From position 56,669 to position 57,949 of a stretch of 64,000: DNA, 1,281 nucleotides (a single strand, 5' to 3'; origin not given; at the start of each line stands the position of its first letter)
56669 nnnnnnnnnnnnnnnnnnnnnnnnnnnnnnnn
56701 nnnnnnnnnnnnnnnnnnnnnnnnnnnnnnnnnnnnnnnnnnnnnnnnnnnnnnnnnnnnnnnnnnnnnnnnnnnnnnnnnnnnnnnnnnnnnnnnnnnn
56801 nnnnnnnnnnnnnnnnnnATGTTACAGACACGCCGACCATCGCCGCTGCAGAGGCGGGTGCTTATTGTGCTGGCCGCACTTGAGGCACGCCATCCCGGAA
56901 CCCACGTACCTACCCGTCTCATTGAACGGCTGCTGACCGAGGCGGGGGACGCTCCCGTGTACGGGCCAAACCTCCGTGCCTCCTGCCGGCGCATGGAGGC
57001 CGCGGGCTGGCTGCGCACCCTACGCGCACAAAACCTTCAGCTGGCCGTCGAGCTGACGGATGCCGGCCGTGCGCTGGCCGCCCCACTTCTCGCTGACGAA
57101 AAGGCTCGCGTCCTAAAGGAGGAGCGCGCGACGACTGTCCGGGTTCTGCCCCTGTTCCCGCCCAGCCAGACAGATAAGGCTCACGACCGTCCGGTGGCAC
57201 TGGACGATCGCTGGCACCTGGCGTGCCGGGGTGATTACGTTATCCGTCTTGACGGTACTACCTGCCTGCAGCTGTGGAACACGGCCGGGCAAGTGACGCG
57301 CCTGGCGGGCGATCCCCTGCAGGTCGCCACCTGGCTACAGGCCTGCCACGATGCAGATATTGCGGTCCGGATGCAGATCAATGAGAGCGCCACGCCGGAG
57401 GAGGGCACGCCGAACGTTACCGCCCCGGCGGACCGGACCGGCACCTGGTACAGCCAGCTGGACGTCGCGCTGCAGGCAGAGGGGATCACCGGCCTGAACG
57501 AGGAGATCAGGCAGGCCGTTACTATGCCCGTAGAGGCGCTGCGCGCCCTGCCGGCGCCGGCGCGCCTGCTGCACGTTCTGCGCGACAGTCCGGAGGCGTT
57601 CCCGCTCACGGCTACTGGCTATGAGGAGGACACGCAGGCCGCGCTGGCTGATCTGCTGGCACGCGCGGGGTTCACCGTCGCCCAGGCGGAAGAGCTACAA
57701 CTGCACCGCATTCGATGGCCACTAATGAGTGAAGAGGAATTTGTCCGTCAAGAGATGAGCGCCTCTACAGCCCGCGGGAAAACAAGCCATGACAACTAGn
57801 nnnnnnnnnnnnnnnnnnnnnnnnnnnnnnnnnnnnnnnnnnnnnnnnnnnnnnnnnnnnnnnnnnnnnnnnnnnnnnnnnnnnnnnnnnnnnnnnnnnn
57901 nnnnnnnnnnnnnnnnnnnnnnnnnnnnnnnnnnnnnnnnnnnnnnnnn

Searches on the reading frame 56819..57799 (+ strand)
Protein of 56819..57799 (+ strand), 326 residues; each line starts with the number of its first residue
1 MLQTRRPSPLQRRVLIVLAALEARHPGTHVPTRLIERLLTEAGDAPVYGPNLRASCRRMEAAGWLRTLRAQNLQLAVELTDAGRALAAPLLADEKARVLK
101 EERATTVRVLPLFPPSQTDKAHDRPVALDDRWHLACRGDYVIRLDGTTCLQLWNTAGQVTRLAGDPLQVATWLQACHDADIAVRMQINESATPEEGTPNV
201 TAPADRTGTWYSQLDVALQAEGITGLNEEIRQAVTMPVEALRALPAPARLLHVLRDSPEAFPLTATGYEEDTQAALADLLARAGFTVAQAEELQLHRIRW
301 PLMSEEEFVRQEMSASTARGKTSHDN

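Call 4: search_protein_families(library=pfam, proteins=[window:56819-57799:+], max_evalue=1)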
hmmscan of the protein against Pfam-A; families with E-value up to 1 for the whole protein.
window:56819-57799:+ (326 aa): 1 family
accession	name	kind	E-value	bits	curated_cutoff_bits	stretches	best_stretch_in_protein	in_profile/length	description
PF07848.18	PaaX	-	0.052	14.2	24.8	1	50-82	38-69/70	PaaX-like protein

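Call 5: search_protein_families(library=padloc, proteins=[window:56819-57799:+], max_evalue=1)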
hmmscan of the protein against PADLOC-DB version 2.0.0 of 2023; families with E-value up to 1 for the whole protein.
window:56819-57799:+ (326 aa): 0 families

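Call 6: search_protein_families(library=ncbifam, proteins=[window:56819-57799:+], max_evalue=1)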
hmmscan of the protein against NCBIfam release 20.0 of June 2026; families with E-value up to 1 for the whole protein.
window:56819-57799:+ (326 aa): 0 families

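Call 19: search_solved_structures(query=window:56819-57799:+, max_evalue=10)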
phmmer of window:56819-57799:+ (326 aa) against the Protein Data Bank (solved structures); distinct sequences matched with E-value up to 10: 0.

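Call 21: search_protein_families(library=phrogs, proteins=[window:56819-57799:+], max_evalue=0.1)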
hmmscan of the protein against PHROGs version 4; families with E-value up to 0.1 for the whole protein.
window:56819-57799:+ (326 aa): 1 family
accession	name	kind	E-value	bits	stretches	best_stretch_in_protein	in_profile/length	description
phrog_19460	-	unknown function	1.8e-06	29.2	1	17-94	2-79/88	-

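Call 28: find_homologous_proteins(query=window:56819-57799:+, max_evalue=0.001)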
Query window:56819-57799:+ (326 aa): 890 proteins with E <= 0.001 among 8000 candidates; the best 120 are listed.
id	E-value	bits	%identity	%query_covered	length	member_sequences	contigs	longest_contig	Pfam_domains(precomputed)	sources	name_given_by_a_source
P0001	3.1e-210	715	100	100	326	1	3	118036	-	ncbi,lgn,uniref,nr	ncbi:hypothetical protein ACEPWQ_25010 (plasmid) [Leclercia adecarboxylata]|uniref:hypothetical prot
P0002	2.8e-190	649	95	96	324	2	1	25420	-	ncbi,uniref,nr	ncbi:hypothetical protein [Leclercia adecarboxylata]|uniref:hypothetical protein n=1 Tax=Leclercia a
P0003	1.0e-161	556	82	94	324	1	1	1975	-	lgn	-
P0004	5.8e-160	550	81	97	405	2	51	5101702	-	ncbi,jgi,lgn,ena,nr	ncbi:hypothetical protein ABK735_24515 [Enterobacter kobei]|jgi:DNA-binding MarR family transcriptio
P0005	2.3e-159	548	82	97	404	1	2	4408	-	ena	-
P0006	3.1e-159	548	82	94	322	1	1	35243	-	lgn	-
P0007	3.8e-159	547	82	97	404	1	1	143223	-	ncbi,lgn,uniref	ncbi:TPA: hypothetical protein ACSRGI_004112 [Klebsiella variicola subsp. variicola]|uniref:hypothet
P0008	5.4e-159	547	82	96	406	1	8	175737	-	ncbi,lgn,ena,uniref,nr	ncbi:TPA: hypothetical protein NPP85_005607 [Klebsiella variicola subsp. variicola]|uniref:hypotheti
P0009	9.5e-159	546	82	96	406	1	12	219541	-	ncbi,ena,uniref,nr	ncbi:hypothetical protein [Raoultella ornithinolytica]|uniref:hypothetical protein n=2 Tax=Klebsiell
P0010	1.0e-158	546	83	94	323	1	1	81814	-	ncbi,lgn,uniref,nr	ncbi:hypothetical protein QZQ16_21130 [Enterobacter hormaechei]|uniref:hypothetical protein n=1 Tax=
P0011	1.8e-158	545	82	96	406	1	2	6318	-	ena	-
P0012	2.8e-158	544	80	97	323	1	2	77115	-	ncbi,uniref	ncbi:hypothetical protein [Klebsiella michiganensis]|uniref:hypothetical protein n=1 Tax=Klebsiella 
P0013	8.0e-158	543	82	96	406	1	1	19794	-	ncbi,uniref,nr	ncbi:hypothetical protein [Raoultella ornithinolytica]|uniref:hypothetical protein n=1 Tax=Raoultell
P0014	1.4e-157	542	81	96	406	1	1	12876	-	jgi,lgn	jgi:DNA-binding MarR family transcriptional regulator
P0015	1.8e-157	542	81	95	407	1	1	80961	-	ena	-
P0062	9.6e-154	529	81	95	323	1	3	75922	-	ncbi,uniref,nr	ncbi:hypothetical protein FHU10_5261 [Serratia fonticola]|uniref:YdeA protein n=1 Tax=Serratia fonti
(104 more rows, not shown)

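Call 31: find_encoding_contigs(protein=P0010, flank=5000, max_places=2)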
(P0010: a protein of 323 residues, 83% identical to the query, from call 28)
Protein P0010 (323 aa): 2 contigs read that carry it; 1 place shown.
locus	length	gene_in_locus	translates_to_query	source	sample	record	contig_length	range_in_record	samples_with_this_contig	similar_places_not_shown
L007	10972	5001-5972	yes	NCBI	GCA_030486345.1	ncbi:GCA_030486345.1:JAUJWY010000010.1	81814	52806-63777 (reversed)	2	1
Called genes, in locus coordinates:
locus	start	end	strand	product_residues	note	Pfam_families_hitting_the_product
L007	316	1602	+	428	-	-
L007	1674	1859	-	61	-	-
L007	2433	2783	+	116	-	-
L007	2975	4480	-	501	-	PF18870:HEPN_RES_NTD1 (weak), PF08808:RES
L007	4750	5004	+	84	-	-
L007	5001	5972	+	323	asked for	-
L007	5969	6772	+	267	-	-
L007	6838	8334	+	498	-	PF07669:Eco57I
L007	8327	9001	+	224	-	PF21818:DUF6884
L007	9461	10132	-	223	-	PF02586:SRAP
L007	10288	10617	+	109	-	-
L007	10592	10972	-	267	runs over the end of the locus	PF13988:DUF4225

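Call 32: find_encoding_contigs(protein=P0062, flank=5000, max_places=2)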
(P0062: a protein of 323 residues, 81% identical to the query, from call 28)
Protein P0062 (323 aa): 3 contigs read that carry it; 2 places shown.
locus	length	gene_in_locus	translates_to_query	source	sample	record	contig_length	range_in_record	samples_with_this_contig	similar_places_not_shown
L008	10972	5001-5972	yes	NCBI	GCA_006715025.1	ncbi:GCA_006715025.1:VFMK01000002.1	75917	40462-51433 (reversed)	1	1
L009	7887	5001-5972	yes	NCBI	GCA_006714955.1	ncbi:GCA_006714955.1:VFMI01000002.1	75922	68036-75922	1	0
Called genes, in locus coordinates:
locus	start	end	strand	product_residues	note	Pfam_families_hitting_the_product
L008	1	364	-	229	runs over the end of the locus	-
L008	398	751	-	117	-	-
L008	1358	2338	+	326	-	PF04221:RelB (faint)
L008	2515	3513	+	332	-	PF07751:Abi_2 (weak)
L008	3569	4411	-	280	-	-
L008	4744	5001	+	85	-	-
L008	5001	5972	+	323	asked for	-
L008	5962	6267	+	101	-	-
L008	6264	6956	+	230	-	PF21818:DUF6884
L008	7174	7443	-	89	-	PF05488:PAAR_motif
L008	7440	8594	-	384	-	PF11876:TsiV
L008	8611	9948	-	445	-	PF08774:VRR_NUC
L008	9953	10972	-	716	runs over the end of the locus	PF05954:Phage_GPD, PF04717:Phage_base_V, PF22178:Gp5_trimer_C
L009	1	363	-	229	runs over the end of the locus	-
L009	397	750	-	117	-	-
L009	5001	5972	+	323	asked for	-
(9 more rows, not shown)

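Call 33: find_encoding_contigs(protein=P0012, flank=5000, max_places=2)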
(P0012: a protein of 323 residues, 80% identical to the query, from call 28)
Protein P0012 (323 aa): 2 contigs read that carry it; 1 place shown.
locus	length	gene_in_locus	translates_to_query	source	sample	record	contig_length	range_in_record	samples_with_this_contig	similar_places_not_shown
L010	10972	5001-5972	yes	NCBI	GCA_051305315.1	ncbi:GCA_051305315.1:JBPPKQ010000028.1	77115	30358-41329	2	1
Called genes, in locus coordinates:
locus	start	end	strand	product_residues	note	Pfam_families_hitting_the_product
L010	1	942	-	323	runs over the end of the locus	PF06406:StbA_N, PF17989:ALP_N (faint), PF21523:ParM_N, PF21522:MreB-like_C (weak)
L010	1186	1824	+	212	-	PF00448:SRP54, PF01656:CbiA, PF07015:VirC1 (weak), PF09140:MipZ, PF10609:ParA (weak), PF13614:AAA_31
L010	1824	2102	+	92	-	-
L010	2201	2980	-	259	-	PF00589:Phage_integrase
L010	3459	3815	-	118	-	-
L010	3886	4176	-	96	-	-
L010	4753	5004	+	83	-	-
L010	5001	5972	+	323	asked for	-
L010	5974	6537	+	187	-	-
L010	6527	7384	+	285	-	PF00929:RNase_T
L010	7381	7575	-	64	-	-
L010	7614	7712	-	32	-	PF28021:YoaK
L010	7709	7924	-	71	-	-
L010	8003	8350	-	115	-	-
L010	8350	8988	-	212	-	PF11140:DUF2913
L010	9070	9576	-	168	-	PF14016:DUF4232 (weak)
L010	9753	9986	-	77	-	-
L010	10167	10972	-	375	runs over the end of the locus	PF13609:Porin_4, PF00267:Porin_1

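Call 42: search_protein_representatives(protein=window:56819-57799:+)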
Query: 326 residues. Proteins with E-value up to 0.001 (for the whole library): 219; up to 1e-10: 143; up to 1e-30: 45. The best 150 are listed.
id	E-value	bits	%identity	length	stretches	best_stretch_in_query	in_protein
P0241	4.5e-131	453.4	70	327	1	4-316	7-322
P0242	1.5e-112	392.5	63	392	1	4-315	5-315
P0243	2.7e-102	358.9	64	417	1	1-315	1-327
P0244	1.2e-80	287.7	78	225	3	1-150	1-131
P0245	3.5e-75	269.8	71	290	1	139-315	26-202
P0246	1.1e-74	268.1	50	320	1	4-308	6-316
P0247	2.1e-72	260.7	80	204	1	31-240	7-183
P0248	4.0e-70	253.2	59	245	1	81-296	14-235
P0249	5.0e-62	226.6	84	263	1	73-198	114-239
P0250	3.9e-59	217.1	74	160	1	159-313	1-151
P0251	5.1e-56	206.9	58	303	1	3-202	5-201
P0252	9.7e-55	202.6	42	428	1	3-300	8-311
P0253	8.9e-54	199.5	74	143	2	1-80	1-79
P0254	7.7e-50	186.5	53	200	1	4-196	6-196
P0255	8.1e-50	186.5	77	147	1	163-288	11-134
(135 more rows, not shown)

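Call 43: find_encoding_contigs(protein=P0001, flank=10000, max_places=3)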
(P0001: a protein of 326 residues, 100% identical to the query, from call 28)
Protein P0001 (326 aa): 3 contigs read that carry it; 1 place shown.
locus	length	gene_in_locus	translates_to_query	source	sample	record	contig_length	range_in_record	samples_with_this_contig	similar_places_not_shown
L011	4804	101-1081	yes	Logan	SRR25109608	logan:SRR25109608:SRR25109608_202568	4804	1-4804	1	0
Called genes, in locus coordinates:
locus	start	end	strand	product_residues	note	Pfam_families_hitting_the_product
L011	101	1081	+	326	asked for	-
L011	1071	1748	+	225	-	PF21818:DUF6884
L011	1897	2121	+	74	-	-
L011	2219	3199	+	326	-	-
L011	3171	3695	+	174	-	PF00565:SNase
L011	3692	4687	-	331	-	PF20390:DUF6685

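Call 50: find_related_loci(query=window:56819-57799:+, collection=genome_contigs, flank=7000)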
Query window:56819-57799:+ (326 aa) in genome_contigs; peptide patterns used: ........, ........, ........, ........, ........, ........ (x = any residue, [..] = any of these).
276 stretches matched a pattern; 20 encode a relative of the query (tblastn E <= 1e-3); 20 distinct loci.
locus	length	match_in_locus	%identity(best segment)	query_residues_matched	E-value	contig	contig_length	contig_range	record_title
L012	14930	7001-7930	79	5-315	3e-157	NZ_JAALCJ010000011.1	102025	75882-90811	Enterobacter cloacae strain M-7 NODE_11_length_102025_cov_54.6354, whole genome shotgun sequence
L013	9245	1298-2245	76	2-325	2e-153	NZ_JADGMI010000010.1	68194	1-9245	Superficieibacter sp. 1612_C1 1612_C1_10, whole genome shotgun sequence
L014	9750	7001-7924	77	1-315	2e-142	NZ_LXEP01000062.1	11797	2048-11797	Buttiauxella gaviniae ATCC 51604 Sequence00062, whole genome shotgun sequence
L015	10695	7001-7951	69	1-313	1e-135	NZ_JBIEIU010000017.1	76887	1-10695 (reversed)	Serratia quinivorans strain W23_MBD1_M1 NODE_17_length_76887_cov_126.946713, whole genome shotgun sequence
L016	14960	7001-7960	65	3-319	2e-130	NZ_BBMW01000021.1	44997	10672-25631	Citrobacter werkmanii NBRC 105721, whole genome shotgun sequence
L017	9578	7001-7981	61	1-315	5e-112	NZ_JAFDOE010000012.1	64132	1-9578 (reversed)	Citrobacter sp. FP75 contig12, whole genome shotgun sequence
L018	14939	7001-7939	77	2-315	4e-146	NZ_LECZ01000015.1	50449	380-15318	Enterobacter genomosp. O strain GN03164 contig15, whole genome shotgun sequence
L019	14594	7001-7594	73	1-198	2e-86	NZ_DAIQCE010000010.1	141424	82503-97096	MAG: Leclercia sp. isolate CTOTU48187 NODE_12_length_141424_cov_35.617851, whole genome shotgun sequence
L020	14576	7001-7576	69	4-196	1e-69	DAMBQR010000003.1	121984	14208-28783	MAG TPA_asm: Pseudescherichia sp. isolate CTOTU49166 NODE_15_length_121984_cov_8.597421, whole genome shotgun sequence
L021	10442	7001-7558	61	1-190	2e-61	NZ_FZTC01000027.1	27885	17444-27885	Klebsiella grimontii strain 06D021, whole genome shotgun sequence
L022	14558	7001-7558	61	1-190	2e-61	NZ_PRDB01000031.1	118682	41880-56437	Klebsiella michiganensis strain DSM 25444 map unlocalized plasmid unnamed2 contig_31, whole genome shotgun sequence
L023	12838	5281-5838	61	1-190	8e-62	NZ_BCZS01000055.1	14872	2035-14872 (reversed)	Pluralibacter gergoviae ATCC 33028 = NBRC 105706, whole genome shotgun sequence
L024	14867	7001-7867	46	4-280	1e-61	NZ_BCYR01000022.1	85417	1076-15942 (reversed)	Raoultella ornithinolytica NBRC 105727 = ATCC 31898 strain NBRC 105727, whole genome shotgun sequence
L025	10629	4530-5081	61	3-190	4e-61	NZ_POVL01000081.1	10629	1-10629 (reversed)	Enterobacter sichuanensis strain WCHECL1597 81, whole genome shotgun sequence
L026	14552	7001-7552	61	3-190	2e-60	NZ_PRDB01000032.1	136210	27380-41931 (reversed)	Klebsiella michiganensis strain DSM 25444 map unlocalized plasmid unnamed3 contig_32, whole genome shotgun sequence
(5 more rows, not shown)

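Call 55: search_protein_families(library=pfam, proteins=[L021:7598-8092:+, L021:8133-8504:+, L007:5969-6772:+, L008:5962-6267:+, L010:5974-6537:+, L012:9019-11040:+, L013:2325-2801:+, L013:3071-4099:+, L015:7972-8832:+, L016:7971-8498:+], max_evalue=0.01)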
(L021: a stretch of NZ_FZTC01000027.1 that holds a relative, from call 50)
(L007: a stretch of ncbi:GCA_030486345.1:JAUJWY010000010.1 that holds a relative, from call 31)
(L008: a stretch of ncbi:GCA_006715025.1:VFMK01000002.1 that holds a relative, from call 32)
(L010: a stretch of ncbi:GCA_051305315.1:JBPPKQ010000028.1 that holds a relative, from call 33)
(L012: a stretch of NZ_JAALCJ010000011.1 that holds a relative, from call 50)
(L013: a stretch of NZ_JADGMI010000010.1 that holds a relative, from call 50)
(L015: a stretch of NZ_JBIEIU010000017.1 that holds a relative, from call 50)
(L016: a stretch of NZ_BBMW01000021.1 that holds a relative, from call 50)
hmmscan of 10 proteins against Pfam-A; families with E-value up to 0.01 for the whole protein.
L021:7598-8092:+ (164 aa): 0 families

L021:8133-8504:+ (123 aa): 1 family
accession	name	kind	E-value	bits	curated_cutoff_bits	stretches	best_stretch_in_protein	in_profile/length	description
PF01292.26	Ni_hydr_CYTB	-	0.0039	17.4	30.1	1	5-64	101-171/179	Prokaryotic cytochrome b561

L007:5969-6772:+ (267 aa): 0 families

L008:5962-6267:+ (101 aa): 0 families

L010:5974-6537:+ (187 aa): 0 families

L012:9019-11040:+ (673 aa): 2 families
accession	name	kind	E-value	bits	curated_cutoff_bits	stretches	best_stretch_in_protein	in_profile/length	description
PF19040.6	SGNH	-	3.5e-32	112.5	27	1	423-664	10-246/248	SGNH domain (fused to AT3 domains)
PF01757.29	Acyl_transf_3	-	3e-30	105.9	31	1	20-346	3-324/326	Acyltransferase domain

L013:2325-2801:+ (158 aa): 0 families

L013:3071-4099:+ (342 aa): 0 families

L015:7972-8832:+ (286 aa): 0 families

L016:7971-8498:+ (175 aa): 0 families

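Call 56: predict_structure(alignment_id=A7)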
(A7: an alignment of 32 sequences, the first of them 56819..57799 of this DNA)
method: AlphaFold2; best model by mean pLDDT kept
length: 326 residues; sequences in the alignment: 32
mean_pLDDT: 90.8   pTM: 0.58
mean pLDDT of the five models: 90.8, 89.6, 89.5, 88.2, 88.1
residues with pLDDT >= 90: 257; 70-90: 43; 50-70: 20; < 50: 6
segments of 3 or more residues with pLDDT < 50: 198-202
pLDDT, mean of each block of 10 residues (from residue 1): 85 98 96 96 90 97 95 93 98 96 89 64 92 95 96 92 97 96 92 60 71 95 97 95 95 95 95 95 95 97 94 87 61
secondary structure, 60 per line:
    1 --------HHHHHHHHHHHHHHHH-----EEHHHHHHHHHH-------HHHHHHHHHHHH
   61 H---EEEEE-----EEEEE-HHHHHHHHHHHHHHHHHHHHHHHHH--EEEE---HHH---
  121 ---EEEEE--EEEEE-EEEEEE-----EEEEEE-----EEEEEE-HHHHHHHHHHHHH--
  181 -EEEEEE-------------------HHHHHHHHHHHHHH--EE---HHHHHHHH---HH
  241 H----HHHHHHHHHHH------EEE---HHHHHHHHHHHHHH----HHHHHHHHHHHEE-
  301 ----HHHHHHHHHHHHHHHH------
elements in order: H9-24 H32-41 H49-61 E65-69 E75-79 H81-105 E108-111 E124-128 E131-135 E137-142 E148-153 E159-164 H166-178 E182-187 H207-220 H228-235 H246-256 E263-265 H269-282 H287-297 H305-320

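Call 88: fold_search(model_id=the predicted structure, library=pdb)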
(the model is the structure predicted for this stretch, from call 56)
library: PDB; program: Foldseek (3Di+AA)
matches with E <= 10: 1186; with E <= 0.001: 0
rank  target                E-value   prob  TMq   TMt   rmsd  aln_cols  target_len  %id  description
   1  3l7w                  1.6e-03  1.00  0.23  0.60   6.8       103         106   18  The Crystal Structure of smu.1704 from Streptococcus mutans UA159 (released 2010-12-08)
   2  8ylg_B                1.7e-03  1.00  0.23  0.44   2.9        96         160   23  Crystal structure of Burkholderia thailandensis MftR in complex with operator DNA (released 2024-11-13)
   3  8ylg_A                1.8e-03  1.00  0.23  0.44   2.9        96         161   23  Crystal structure of Burkholderia thailandensis MftR in complex with operator DNA (released 2024-11-13)
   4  3l09_B                2.2e-03  0.91  0.21  0.27  24.4       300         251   13  Crystal structure of Putative transcriptional regulator (JANN_22DEC04_CONTIG27_REVISED_GENE3569) from Jannaschia sp. C (released 2010-01-12)
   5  3eco_A                2.5e-03  1.00  0.21  0.46   4.1        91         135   15  Crystal structure of MepR, a transcription regulator of the Staphylococcus aureus multidrug efflux pump MepA (released 2009-02-10)
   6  4gyi                  2.6e-03  0.51  0.19  0.18  22.5       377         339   12  Crystal structure of the Rio2 kinase-ADP/Mg2+-phosphoaspartate complex from Chaetomium thermophilum (released 2012-10-17)
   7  3elk_B                2.9e-03  1.00  0.21  0.56   4.3        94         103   13  Crystal structure of putative transcriptional regulator TA0346 from Thermoplasma acidophilum (released 2008-09-30)
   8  3l09_A                2.9e-03  0.84  0.20  0.26  23.7       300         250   12  Crystal structure of Putative transcriptional regulator (JANN_22DEC04_CONTIG27_REVISED_GENE3569) from Jannaschia sp. C (released 2010-01-12)
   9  3l09_C                3.1e-03  0.89  0.22  0.27  25.5       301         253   14  Crystal structure of Putative transcriptional regulator (JANN_22DEC04_CONTIG27_REVISED_GENE3569) from Jannaschia sp. C (released 2010-01-12)
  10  3l09_D                3.1e-03  0.87  0.21  0.27  24.5       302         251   13  Crystal structure of Putative transcriptional regulator (JANN_22DEC04_CONTIG27_REVISED_GENE3569) from Jannaschia sp. C (released 2010-01-12)
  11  2qvo                  3.9e-03  1.00  0.21  0.70   3.2        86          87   16  Crystal structure of AF1382 from Archaeoglobus fulgidus (released 2007-09-04)
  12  4esf                  3.9e-03  1.00  0.22  0.64   4.6        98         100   18  Crystal structure of PadR-like transcriptional regulator (BCE3449) from Bacillus cereus strain ATCC 10987 (released 2012-12-05)
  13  9h9y                  4.2e-03  1.00  0.23  0.63   5.0       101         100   19  Crystal structure of metal-free LmrR_V15Bpy variant BVS in a closed state (released 2025-03-05)
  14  1tbx_A                4.7e-03  1.00  0.24  0.72   2.8        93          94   15  Crystal structure of SSV1 F-93 (released 2004-07-13)
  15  3gfl                  5.6e-03  1.00  0.22  0.46   2.9        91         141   11  Crystal structure of the ST1710 mutant (R90A) protein (released 2009-08-25)
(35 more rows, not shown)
